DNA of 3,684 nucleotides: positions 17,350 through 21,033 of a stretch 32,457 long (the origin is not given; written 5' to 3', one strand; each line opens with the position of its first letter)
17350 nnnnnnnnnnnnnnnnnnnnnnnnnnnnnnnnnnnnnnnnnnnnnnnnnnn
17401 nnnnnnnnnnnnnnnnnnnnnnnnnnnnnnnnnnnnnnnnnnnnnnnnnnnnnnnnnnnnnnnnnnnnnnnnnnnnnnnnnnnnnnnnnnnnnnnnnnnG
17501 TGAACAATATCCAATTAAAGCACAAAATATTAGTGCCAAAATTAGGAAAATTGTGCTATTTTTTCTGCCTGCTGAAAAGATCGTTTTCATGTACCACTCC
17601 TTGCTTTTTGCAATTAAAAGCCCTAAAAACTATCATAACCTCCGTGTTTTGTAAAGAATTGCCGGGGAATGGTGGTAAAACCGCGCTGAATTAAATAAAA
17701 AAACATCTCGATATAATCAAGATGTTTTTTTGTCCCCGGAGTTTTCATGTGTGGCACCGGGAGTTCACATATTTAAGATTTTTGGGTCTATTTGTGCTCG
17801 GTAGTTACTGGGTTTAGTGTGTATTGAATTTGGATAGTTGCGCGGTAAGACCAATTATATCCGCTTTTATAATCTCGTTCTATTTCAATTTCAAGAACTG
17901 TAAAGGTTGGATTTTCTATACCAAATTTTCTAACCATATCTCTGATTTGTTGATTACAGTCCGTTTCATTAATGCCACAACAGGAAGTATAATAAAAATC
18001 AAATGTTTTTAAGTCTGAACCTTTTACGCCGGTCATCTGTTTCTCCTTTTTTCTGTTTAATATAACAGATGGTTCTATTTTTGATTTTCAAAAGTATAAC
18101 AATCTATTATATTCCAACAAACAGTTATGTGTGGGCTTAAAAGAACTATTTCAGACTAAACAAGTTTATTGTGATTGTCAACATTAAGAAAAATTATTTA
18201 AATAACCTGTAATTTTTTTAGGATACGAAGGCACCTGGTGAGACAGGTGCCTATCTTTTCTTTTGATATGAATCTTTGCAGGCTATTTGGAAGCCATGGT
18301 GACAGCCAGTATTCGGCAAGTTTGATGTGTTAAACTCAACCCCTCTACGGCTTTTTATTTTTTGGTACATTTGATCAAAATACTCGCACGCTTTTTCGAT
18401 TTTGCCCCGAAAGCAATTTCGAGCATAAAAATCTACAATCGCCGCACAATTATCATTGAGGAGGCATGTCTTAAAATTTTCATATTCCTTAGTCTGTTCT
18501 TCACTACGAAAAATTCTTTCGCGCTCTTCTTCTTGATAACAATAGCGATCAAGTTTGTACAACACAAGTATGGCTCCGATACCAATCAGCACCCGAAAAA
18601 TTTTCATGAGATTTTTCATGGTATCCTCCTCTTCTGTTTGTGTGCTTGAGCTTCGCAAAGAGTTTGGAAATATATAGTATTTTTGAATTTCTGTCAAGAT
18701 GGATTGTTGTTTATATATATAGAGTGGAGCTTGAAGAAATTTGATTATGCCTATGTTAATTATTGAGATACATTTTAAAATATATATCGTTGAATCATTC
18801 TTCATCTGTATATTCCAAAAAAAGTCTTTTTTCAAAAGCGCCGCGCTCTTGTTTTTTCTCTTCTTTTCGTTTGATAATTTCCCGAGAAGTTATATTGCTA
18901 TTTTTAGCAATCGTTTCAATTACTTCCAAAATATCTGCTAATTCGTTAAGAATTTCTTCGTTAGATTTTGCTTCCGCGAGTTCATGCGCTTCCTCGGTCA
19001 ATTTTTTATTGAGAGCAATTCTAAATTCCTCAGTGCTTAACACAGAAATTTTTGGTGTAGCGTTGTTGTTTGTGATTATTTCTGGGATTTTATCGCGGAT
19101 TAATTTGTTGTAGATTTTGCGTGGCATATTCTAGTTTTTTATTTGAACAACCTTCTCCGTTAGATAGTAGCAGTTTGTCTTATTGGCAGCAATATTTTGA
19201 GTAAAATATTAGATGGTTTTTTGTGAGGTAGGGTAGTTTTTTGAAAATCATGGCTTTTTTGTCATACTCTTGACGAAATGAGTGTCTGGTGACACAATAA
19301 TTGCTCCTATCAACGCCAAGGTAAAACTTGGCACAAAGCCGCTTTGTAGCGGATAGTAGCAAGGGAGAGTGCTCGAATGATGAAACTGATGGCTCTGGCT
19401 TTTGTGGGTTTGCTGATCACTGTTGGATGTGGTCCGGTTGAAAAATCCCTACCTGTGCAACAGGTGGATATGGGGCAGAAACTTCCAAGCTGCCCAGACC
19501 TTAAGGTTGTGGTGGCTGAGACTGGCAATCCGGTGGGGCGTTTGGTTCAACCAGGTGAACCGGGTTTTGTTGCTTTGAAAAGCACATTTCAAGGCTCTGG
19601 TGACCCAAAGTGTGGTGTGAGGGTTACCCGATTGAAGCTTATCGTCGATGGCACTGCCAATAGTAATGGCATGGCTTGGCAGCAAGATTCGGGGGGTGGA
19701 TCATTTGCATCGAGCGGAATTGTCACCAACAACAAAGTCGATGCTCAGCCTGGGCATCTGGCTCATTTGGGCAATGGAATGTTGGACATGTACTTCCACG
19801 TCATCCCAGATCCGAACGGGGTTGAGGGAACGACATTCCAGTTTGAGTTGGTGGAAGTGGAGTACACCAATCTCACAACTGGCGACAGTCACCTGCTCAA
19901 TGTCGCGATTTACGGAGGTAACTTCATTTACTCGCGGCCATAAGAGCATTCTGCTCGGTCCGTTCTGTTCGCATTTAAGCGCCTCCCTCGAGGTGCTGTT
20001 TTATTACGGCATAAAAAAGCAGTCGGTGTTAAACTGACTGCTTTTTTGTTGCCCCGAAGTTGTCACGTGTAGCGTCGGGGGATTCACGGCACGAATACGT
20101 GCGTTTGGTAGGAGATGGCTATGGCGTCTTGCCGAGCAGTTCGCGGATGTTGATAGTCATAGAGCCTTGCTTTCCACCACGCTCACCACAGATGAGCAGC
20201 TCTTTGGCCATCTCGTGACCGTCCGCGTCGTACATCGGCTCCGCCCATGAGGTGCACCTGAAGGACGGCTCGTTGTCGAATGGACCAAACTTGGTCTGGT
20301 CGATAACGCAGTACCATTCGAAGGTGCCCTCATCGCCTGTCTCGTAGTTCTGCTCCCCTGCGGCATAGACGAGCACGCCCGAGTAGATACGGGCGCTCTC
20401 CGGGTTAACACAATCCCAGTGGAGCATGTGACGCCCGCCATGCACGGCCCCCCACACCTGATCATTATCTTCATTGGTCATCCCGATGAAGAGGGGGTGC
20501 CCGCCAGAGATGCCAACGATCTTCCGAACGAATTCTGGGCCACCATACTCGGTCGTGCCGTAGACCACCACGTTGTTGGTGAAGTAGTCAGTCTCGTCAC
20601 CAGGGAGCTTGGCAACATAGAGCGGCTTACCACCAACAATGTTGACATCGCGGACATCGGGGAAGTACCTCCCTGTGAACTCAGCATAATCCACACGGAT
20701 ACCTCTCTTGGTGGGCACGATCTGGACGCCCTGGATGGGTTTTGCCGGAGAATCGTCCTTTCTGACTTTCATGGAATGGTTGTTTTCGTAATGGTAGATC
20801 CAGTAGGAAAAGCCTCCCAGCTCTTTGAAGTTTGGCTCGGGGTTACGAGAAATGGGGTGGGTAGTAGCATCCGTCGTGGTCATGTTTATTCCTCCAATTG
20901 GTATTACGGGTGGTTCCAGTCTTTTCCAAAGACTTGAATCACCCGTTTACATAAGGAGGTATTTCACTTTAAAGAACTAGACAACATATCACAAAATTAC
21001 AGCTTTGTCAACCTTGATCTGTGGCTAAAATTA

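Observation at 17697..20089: Conserved GC-stem hairpin between stop codon and terminator of two unrelated minus-strand genes, with a compensatory base-pair change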

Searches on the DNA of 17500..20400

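Call 11: search_rna_families(source=window, start=17500, end=20400, threshold=evalue, max_evalue=10, show_alignments=3)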
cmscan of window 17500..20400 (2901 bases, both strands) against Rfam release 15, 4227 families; matches with E-value up to 10: 6.
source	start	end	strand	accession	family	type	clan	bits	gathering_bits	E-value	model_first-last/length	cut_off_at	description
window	20008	20053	+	RF03560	mir-3926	Gene; miRNA;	-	22.7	82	0.56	1-63/63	no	mir-3926 microRNA precursor family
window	17652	17756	-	RF01770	rimP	Cis-reg; leader;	-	21.5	47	2.3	1-102/102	no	Gammaprotebacteria rimP leader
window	17713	17782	-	RF00989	mir-492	Gene; miRNA;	-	21.3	76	0.087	1-75/75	no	mir-492 microRNA precursor family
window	20010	20051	+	RF03474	mir-4766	Gene; miRNA;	-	18.4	72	4.3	1-56/56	no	mir-4766 microRNA precursor family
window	17691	17733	-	RF04343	Plastid-psbA-2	Cis-reg;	CL00153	18.3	55.8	5.5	1-60/60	no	Plastid-psbA-2 3UTR RNA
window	17626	17736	+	RF01409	STnc250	Gene; sRNA;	-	16.6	42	6.2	1-94/94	no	STnc250 Hfq binding RNA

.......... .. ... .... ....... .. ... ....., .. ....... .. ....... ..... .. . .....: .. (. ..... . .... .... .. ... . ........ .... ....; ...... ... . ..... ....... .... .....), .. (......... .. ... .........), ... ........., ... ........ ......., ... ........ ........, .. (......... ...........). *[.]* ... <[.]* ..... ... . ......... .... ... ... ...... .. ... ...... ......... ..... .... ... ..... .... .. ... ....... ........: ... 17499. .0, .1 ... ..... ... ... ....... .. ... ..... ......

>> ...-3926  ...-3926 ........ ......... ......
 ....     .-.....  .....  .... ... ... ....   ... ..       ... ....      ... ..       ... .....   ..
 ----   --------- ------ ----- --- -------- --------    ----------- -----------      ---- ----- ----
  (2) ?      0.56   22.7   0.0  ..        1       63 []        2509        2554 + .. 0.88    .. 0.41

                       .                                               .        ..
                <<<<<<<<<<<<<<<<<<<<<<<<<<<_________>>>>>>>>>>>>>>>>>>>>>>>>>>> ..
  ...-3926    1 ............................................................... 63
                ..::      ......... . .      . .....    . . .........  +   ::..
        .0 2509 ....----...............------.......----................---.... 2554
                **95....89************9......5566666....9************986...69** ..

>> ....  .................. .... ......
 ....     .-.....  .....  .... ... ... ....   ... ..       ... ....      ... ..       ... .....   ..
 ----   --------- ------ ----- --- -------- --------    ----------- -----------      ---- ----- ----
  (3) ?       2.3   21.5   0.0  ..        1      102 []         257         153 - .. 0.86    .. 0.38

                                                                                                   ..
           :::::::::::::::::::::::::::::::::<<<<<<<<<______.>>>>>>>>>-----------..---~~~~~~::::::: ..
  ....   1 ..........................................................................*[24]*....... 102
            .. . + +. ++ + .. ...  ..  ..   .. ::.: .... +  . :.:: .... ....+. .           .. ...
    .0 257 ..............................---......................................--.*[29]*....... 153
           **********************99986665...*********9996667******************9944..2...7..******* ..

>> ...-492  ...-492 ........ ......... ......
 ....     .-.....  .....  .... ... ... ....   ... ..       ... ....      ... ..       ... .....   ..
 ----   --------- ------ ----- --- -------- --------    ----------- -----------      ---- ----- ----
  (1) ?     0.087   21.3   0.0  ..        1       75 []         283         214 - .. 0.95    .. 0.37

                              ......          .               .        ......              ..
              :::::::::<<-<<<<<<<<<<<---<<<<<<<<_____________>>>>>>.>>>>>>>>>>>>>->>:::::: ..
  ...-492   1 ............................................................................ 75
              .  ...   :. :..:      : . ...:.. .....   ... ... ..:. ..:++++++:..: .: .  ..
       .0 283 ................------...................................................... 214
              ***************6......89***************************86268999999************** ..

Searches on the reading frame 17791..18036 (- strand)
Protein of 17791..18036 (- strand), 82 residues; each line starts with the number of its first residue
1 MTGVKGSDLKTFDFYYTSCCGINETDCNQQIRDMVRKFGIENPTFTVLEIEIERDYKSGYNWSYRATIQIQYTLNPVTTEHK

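Call 17: search_protein_families(library=pfam, max_evalue=0.1, proteins=[window:17791-18036:-])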
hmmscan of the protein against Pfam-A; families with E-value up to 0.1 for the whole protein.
seq(82 aa): 1 family
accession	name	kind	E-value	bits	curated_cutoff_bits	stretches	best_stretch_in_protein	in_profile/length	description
PF10853.13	DUF2650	-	0.063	13.4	22.9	1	14-32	7-25/37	Protein of unknown function (DUF2650)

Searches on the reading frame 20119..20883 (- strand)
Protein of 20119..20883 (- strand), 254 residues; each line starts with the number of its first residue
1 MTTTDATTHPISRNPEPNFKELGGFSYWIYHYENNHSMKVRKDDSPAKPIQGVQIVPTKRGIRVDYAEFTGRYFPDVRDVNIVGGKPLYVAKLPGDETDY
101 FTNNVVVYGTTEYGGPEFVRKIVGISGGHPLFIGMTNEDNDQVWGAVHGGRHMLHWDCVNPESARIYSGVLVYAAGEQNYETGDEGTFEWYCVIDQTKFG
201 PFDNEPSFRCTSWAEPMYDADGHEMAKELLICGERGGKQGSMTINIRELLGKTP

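Call 17: search_protein_families(library=pfam, max_evalue=0.1, proteins=[window:20122-20883:-])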
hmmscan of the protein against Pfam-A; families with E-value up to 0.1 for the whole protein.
seq(254 aa): 0 families

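Call 58: find_homologous_proteins(query=window:20119-20883:-, max_evalue=0.001)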
Query window:20119-20883:- (254 aa): 2 proteins with E <= 0.001 among 203 candidates.
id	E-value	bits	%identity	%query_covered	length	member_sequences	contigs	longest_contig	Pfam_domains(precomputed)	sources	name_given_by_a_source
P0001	5.6e-178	608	100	100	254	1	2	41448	-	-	-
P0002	7.0e-130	450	76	97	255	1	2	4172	-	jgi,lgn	jgi:hypothetical protein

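Call 59: find_encoding_contigs(protein=P0002, flank=4000)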
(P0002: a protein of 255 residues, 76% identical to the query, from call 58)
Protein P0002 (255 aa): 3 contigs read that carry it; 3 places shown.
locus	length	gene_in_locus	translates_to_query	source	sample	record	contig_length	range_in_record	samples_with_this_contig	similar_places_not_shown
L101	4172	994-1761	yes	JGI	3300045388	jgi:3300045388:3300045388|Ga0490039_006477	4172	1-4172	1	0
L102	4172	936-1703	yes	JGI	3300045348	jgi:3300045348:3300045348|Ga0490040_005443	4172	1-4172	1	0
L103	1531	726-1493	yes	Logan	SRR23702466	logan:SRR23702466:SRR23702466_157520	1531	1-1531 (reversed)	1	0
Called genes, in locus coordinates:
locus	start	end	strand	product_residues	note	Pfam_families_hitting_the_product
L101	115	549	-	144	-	-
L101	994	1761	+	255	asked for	-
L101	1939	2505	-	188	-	-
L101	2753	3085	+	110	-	-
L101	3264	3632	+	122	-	-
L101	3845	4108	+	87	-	-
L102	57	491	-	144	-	-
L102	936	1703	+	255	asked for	-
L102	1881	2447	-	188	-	-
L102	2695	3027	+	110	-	-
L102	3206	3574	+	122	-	-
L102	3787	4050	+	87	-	-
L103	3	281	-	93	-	?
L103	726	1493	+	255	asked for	-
